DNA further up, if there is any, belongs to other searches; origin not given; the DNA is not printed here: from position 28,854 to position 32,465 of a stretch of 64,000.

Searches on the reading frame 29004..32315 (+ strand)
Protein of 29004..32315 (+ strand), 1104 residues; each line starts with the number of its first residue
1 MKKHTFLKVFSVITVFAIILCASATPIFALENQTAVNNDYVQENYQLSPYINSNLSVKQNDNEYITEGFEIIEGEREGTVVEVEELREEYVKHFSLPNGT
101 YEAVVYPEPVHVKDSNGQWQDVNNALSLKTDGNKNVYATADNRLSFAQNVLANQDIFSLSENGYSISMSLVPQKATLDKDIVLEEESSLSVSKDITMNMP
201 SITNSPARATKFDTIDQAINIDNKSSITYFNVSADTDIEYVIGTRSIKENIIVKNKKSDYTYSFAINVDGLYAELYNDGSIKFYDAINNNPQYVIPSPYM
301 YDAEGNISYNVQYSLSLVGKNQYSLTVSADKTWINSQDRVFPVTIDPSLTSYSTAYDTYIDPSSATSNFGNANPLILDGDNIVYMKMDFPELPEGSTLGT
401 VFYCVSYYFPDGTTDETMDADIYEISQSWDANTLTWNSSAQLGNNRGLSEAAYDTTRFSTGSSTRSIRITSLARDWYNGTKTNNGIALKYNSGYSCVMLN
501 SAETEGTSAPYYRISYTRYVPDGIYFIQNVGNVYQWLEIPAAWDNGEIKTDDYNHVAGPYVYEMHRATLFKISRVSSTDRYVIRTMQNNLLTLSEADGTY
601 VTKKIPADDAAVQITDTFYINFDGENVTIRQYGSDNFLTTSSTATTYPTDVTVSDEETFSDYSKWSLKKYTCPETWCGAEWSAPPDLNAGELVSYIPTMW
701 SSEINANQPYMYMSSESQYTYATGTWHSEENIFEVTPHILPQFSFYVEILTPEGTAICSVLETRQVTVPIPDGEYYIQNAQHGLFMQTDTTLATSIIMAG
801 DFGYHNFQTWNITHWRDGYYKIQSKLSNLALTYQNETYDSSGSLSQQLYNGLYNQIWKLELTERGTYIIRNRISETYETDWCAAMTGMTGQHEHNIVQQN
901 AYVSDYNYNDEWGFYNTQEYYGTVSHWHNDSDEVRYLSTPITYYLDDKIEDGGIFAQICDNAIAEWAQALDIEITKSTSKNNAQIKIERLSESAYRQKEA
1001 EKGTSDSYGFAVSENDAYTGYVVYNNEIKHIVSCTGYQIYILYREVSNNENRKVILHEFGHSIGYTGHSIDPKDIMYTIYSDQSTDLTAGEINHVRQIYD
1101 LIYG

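Call 45: search_protein_families(library=pfam, proteins=[window:29004-32315:+], max_evalue=0.001)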
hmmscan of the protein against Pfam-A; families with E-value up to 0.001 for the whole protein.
window:29004-32315:+ (1104 aa): 2 families
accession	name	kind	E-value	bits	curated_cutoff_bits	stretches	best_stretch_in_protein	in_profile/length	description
PF00413.30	Peptidase_M10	-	3.6e-10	40.4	24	1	941-1099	7-158/159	Matrixin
PF14200.12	RicinB_lectin_2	-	1.4e-08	35.7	25.6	1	808-876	3-71/89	Ricin-type beta-trefoil lectin domain-like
